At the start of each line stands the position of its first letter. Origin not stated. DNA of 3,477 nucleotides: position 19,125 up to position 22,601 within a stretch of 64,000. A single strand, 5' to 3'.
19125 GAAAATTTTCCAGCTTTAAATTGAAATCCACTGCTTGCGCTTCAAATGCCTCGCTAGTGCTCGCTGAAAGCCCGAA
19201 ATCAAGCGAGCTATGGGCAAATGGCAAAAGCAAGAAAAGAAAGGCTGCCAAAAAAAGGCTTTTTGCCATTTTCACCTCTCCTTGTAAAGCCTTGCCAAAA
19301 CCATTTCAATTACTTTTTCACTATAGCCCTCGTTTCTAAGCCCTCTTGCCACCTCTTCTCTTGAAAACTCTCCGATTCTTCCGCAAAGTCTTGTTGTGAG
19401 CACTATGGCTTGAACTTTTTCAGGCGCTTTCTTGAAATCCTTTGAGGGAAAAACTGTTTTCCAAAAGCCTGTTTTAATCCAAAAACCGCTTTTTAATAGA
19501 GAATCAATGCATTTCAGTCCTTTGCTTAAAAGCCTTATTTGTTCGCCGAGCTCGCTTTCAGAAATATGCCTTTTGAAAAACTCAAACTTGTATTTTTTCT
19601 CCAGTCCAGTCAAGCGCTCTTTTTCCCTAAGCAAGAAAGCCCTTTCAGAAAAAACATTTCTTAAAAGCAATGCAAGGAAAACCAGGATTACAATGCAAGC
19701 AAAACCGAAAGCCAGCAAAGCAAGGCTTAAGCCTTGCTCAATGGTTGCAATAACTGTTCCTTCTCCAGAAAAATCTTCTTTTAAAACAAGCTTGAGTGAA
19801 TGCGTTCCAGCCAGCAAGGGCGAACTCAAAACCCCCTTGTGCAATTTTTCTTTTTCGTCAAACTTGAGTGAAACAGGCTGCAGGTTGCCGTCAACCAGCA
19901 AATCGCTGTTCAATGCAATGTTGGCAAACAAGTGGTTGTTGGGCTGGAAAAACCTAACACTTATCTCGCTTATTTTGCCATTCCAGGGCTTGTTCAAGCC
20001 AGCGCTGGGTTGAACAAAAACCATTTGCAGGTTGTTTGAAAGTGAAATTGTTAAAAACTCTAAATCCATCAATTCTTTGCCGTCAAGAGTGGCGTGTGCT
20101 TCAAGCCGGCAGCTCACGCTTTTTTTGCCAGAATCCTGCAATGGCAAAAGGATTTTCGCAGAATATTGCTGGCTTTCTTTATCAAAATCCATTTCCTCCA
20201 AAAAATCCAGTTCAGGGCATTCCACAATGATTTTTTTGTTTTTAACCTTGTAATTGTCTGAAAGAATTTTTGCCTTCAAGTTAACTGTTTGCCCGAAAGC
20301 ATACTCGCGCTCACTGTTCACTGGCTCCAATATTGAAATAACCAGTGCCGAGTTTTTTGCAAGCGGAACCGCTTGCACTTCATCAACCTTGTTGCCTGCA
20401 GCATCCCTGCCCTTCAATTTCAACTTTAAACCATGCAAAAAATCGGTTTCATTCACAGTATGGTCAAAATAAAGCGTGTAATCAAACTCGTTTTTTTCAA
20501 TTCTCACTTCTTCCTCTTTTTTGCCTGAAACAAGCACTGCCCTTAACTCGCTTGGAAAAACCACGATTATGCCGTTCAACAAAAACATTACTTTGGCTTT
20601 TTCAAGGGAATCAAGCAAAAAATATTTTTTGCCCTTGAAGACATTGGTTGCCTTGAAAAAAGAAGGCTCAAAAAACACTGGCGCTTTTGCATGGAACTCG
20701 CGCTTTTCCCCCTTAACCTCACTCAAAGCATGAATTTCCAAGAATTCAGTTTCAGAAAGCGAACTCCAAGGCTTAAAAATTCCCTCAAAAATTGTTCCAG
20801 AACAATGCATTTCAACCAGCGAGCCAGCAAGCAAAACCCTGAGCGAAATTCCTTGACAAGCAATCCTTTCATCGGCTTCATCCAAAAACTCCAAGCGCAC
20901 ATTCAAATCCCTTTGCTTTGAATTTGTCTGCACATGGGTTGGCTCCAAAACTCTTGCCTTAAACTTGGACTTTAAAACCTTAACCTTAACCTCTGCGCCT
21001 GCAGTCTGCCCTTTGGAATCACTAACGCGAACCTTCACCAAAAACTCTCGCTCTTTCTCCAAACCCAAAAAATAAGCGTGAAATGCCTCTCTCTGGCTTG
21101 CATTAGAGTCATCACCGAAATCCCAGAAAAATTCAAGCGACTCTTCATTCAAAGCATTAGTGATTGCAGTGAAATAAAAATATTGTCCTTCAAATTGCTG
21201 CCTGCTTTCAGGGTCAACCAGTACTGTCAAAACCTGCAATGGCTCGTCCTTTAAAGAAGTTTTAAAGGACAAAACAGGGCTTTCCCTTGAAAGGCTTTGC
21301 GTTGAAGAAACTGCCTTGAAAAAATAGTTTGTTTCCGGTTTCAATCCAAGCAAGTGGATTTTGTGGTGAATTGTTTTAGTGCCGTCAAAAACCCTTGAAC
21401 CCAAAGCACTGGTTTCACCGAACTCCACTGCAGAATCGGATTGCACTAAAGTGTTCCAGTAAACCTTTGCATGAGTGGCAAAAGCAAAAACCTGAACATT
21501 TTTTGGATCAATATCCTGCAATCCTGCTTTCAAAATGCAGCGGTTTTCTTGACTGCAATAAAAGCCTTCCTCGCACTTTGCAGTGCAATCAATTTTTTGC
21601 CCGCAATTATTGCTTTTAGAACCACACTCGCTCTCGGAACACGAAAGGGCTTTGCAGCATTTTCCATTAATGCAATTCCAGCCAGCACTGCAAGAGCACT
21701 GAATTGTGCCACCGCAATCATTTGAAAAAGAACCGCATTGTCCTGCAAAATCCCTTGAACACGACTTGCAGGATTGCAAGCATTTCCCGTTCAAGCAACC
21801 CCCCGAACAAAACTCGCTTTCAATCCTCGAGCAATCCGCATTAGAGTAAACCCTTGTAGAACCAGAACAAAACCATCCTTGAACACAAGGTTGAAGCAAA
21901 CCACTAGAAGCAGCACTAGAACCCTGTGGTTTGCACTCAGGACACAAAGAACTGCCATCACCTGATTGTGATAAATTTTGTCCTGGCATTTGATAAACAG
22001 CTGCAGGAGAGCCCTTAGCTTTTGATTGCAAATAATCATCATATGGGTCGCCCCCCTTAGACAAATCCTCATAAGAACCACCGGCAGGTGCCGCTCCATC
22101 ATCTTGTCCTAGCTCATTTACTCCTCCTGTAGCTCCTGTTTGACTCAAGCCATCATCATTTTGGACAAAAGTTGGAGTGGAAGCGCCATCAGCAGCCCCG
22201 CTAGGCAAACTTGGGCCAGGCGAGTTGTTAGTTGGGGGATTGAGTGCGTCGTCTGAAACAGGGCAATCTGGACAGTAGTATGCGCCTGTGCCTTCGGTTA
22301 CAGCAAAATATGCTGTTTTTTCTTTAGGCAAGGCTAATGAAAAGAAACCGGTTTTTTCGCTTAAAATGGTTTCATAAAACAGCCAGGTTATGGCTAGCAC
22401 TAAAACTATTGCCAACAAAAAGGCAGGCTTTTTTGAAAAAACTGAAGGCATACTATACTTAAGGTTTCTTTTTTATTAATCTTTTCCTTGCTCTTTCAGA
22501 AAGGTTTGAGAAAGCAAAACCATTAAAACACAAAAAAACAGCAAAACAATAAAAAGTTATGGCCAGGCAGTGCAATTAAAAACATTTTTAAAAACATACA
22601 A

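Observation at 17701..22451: Adjacent giant type-I membrane proteins with a shared conserved cytoplasmic tail module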

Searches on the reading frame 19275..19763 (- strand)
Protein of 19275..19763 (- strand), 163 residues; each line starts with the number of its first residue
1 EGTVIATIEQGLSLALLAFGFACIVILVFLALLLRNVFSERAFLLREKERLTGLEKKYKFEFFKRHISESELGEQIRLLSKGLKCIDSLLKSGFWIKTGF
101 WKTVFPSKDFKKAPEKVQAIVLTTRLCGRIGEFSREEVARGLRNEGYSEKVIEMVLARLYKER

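Call 26: predict_structure(alignment_id=A3)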
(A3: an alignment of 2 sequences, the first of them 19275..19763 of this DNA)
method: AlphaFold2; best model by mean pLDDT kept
length: 163 residues; sequences in the alignment: 2
mean_pLDDT: 87.7   pTM: 0.74
mean pLDDT of the five models: 87.7, 87.1, 83.9, 83.4, 83.0
residues with pLDDT >= 90: 103; 70-90: 46; 50-70: 12; < 50: 2
segments of 3 or more residues with pLDDT < 50: none
pLDDT, mean of each block of 10 residues (from residue 1): 56 78 93 94 95 92 88 90 93 93 83 89 90 89 94 93 63
secondary structure, 60 per line:
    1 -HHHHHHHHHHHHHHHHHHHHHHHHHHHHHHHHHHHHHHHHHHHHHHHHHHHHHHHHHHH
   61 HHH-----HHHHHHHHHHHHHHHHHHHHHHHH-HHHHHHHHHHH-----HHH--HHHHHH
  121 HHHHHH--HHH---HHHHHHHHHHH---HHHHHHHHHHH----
elements in order: H2-63 H69-92 H94-104 H115-126 H135-145 H149-159

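Call 28: fold_search(model_id=the predicted structure, library=pdb)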
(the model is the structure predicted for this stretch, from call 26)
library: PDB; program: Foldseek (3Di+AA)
matches with E <= 10: 229; with E <= 0.001: 0
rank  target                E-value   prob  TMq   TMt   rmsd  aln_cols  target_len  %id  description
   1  6e6a_A                5.9e-01  0.33  0.28  0.28  12.4       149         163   13  Triclinic crystal form of IncA G144A point mutant (released 2019-07-10)
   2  9k82_A                6.5e-01  0.28  0.27  0.24  15.8       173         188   13  Cryo-EM structure of designed zinc-induced filament Fiber-n5-Zn1-HEHE-917 (released 2025-10-29)
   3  8to0_C                7.2e-01  0.87  0.47  0.45   9.0       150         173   13  48-nm repeating structure of doublets from mouse sperm flagella (released 2023-11-01)
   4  8auw_C                8.0e-01  0.33  0.29  0.30  15.0       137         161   12  Cryo-EM structure of human BIRC6 in complex with SMAC. (released 2023-02-15)
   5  7pi6_A                1.1e+00  0.38  0.33  0.25  16.7       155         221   12  Trypanosoma brucei ISG65 bound to human complement C3d (released 2022-07-27)
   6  9s9k_A                1.3e+00  0.14  0.26  0.25  21.8       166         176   15  S. islandicus CdvB (semi open) (released 2026-01-28)
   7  7od1_B                1.3e+00  0.54  0.39  0.19   6.7       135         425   11  Crystal structure of RBR ubiquitin ligase ARIH2 (released 2021-09-15)
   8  7od1_A                1.4e+00  0.54  0.40  0.19   7.0       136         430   12  Crystal structure of RBR ubiquitin ligase ARIH2 (released 2021-09-15)
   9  7pi6_C                1.4e+00  0.33  0.33  0.28  16.9       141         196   12  Trypanosoma brucei ISG65 bound to human complement C3d (released 2022-07-27)
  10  5j0l_A                1.8e+00  0.16  0.27  0.33  12.7       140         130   14  De novo design of protein homo-oligomers with modular hydrogen bond network-mediated specificity (released 2016-07-06)
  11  11td_R                1.8e+00  0.08  0.20  0.09  28.0       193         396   12  Structure of human CCR4 in apo state (released 2026-04-01)
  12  9sdy_H                1.9e+00  0.35  0.41  0.23  11.0       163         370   13  Structure of RBR E2 variant binding to CUL5-RBX2 bound ARIH2 (released 2025-12-24)
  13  9sdx_H                1.9e+00  0.28  0.35  0.18   7.1       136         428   11  Structure of RBR binding E2 variant crosslinked with NEDD8-CUL5-RBX2 bound ARIH2 and Ub (released 2025-12-24)
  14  9s9k_B                1.9e+00  0.18  0.29  0.27   9.8       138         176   11  S. islandicus CdvB (semi open) (released 2026-01-28)
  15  5j0l_B                1.9e+00  0.16  0.27  0.35  11.6       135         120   13  De novo design of protein homo-oligomers with modular hydrogen bond network-mediated specificity (released 2016-07-06)
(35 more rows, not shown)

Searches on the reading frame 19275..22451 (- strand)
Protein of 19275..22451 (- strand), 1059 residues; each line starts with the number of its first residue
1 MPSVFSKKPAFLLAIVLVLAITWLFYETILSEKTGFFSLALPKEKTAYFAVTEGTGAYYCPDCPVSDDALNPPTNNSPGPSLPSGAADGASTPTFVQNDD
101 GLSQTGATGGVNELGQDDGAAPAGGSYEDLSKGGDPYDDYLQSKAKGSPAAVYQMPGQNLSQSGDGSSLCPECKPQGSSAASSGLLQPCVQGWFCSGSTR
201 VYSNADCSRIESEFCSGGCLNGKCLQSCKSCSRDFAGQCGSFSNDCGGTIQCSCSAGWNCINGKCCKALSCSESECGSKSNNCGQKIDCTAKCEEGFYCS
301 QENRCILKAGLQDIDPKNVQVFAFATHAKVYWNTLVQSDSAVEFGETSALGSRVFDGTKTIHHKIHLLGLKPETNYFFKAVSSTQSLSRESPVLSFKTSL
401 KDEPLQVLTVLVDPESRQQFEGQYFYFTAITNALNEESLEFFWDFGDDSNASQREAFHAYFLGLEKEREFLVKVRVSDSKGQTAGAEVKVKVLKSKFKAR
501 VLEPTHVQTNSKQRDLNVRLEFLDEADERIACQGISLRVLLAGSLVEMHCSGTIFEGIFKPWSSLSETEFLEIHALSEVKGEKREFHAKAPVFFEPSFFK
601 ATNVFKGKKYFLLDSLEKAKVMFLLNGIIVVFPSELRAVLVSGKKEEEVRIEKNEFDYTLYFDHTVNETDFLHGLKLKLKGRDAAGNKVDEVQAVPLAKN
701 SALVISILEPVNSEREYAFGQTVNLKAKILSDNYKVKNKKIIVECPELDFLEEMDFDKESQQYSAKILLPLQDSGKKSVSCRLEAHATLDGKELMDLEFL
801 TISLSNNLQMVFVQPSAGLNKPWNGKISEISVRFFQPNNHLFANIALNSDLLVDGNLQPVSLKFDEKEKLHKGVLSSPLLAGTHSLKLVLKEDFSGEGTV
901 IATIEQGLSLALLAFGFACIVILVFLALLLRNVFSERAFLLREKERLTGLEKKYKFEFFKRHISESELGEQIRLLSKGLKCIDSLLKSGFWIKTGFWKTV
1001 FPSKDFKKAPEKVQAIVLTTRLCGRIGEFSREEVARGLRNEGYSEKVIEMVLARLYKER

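Call 4: search_protein_families(library=pfam, proteins=[window:19275-22451:-], max_evalue=1)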
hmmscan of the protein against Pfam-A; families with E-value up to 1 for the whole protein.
window:19275-22451:- (1059 aa): 4 families
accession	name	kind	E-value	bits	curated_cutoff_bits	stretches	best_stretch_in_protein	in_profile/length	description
PF16656.11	Pur_ac_phosph_N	-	1.6e-05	25.8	30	1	325-398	12-93/93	Purple acid Phosphatase, N-terminal domain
PF18911.6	PKD_4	-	2.6e-05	24.6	27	1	419-491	14-84/85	PKD domain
PF21982.2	RecX_HTH1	-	0.0042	17.5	26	1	1030-1055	15-40/40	RecX, first three-helix domain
PF00801.26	PKD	-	0.016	15.7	23.5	1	424-484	16-73/80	PKD domain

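Call 10: find_homologous_proteins(query=window:19275-22451:-, max_evalue=0.001)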
Query window:19275-22451:- (1059 aa): 5 proteins with E <= 0.001 among 8000 candidates.
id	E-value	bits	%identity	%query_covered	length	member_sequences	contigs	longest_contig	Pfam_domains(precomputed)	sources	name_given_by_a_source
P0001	0.0e+0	2417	100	100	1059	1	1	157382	PF16656.12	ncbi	ncbi:MAG: hypothetical protein QXK06_00375 [Candidatus Diapherotrites archaeon]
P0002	0.0e+0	1125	58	82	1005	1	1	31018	PF18911.7,PF16656.12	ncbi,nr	ncbi:MAG: hypothetical protein NT067_01575 [Candidatus Diapherotrites archaeon]|nr:hypothetical prot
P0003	3.8e-25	106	39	8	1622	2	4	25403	PF16655.13,PF17425.9,PF25059.2,PF13205.13,PF23376.2,PF13517.13,PF00041.28,PF19077.7,PF16656.12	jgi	-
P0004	9.5e-19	85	26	17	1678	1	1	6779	PF16655.13,PF17425.9,PF25059.2,PF23376.2,PF13517.13,PF25788.3,PF16893.12,PF16874.12,PF00041.28,PF16656.12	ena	-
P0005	1.6e-17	81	26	17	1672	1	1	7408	PF16655.13,PF17425.9,PF25059.2,PF23376.2,PF13517.13,PF16893.12,PF00041.28,PF16656.12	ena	-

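Call 12: find_encoding_contigs(protein=P0002, flank=10000, max_places=4)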
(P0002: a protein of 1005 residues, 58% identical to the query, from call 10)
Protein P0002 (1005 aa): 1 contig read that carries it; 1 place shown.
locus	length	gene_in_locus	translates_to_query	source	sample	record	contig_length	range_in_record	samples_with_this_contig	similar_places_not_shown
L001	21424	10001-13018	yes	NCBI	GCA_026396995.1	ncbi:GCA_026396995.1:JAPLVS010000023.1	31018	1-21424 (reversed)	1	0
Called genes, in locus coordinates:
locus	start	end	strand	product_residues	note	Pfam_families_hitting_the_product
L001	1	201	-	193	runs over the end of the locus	-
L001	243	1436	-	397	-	-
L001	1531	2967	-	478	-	PF02366:PMT, PF13231:PMT_2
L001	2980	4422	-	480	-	PF01139:RtcB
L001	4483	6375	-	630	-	PF22352:K319L-like_PKD (faint), PF18911:PKD_4, PF00801:PKD (weak)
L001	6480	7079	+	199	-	-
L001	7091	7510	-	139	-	PF01951:Archease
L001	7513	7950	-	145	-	PF02502:LacAB_rpiB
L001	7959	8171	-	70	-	PF10049:DUF2283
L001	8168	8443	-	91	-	PF14076:DUF4258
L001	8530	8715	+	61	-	-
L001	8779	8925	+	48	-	-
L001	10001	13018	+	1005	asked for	PF18911:PKD_4 (faint), PF16656:Pur_ac_phosph_N (weak)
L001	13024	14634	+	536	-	PF00801:PKD (faint)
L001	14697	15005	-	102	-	PF00338:Ribosomal_S10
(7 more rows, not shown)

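Call 24: search_protein_families(library=ncbifam, proteins=[window:19275-22451:-], max_evalue=1)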
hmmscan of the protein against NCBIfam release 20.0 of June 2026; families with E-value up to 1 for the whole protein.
window:19275-22451:- (1059 aa): 1 family
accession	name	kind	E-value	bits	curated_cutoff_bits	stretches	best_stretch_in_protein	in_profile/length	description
NF001064.0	PRK00117.5-4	equivalog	0.11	11.9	217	1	1030-1056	47-73/194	recombination regulator RecX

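Call 97: list_cluster_members(proteins=[P0001, P0006, P0002, P0007, P0008])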
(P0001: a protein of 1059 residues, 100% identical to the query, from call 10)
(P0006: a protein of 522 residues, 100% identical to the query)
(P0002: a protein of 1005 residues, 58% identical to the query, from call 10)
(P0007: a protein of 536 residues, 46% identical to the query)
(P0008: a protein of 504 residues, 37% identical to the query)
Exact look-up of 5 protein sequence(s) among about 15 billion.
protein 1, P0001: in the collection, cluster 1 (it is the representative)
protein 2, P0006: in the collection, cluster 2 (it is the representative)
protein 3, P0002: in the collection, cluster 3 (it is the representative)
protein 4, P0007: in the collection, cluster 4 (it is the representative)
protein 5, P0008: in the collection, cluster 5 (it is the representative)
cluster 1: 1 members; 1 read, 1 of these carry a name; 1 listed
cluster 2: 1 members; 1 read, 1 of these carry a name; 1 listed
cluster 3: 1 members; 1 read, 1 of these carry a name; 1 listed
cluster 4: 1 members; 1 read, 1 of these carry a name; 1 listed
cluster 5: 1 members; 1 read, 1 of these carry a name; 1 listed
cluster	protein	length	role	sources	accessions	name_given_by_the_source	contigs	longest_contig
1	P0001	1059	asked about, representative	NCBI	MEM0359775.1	MAG: hypothetical protein QXK06_00375 [Candidatus Diapherotrites archaeon]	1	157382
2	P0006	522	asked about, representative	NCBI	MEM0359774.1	MAG: hypothetical protein QXK06_00370 [Candidatus Diapherotrites archaeon]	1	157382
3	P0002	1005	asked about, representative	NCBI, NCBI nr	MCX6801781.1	MAG: hypothetical protein NT067_01575 [Candidatus Diapherotrites archaeon] | hypothetical protein [Candidatus Diapherotrites archaeon]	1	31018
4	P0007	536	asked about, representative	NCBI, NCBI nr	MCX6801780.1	MAG: hypothetical protein NT067_01570 [Candidatus Diapherotrites archaeon] | hypothetical protein [Candidatus Diapherotrites archaeon]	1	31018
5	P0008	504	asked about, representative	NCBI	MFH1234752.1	MAG: hypothetical protein V1493_04030, partial [Candidatus Diapherotrites archaeon]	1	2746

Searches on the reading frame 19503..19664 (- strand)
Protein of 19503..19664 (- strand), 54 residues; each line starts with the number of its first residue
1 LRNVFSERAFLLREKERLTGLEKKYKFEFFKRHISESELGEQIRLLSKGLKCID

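Call 68: search_protein_families(library=pfam, alignment_id=A8, max_evalue=10)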
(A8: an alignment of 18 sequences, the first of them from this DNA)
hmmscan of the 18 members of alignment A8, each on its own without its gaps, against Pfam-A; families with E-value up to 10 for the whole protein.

A. member 1, seq(54 aa): 0 families

B. families by the number of members that match (of 18 scanned): 2 families
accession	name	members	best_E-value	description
PF04538.17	BEX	1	0.058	Brain expressed X-linked like family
PF13921.12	Myb_DNA-bind_6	1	0.11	Myb-like DNA-binding domain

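Call 69: search_solved_structures(query=A8, max_evalue=10, show_alignments=3)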
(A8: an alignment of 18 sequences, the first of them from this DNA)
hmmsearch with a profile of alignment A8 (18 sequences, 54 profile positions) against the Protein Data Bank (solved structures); distinct sequences matched with E-value up to 10: 3.
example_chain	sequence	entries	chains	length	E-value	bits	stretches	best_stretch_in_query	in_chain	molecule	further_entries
5j1f_A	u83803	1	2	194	0.39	13.6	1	3-26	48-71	Plectin,Plectin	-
5j1h_A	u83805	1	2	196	0.4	13.6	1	3-26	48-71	Plectin,Plectin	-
1kl7_A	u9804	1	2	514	0.48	13.3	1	3-27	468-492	Threonine Synthase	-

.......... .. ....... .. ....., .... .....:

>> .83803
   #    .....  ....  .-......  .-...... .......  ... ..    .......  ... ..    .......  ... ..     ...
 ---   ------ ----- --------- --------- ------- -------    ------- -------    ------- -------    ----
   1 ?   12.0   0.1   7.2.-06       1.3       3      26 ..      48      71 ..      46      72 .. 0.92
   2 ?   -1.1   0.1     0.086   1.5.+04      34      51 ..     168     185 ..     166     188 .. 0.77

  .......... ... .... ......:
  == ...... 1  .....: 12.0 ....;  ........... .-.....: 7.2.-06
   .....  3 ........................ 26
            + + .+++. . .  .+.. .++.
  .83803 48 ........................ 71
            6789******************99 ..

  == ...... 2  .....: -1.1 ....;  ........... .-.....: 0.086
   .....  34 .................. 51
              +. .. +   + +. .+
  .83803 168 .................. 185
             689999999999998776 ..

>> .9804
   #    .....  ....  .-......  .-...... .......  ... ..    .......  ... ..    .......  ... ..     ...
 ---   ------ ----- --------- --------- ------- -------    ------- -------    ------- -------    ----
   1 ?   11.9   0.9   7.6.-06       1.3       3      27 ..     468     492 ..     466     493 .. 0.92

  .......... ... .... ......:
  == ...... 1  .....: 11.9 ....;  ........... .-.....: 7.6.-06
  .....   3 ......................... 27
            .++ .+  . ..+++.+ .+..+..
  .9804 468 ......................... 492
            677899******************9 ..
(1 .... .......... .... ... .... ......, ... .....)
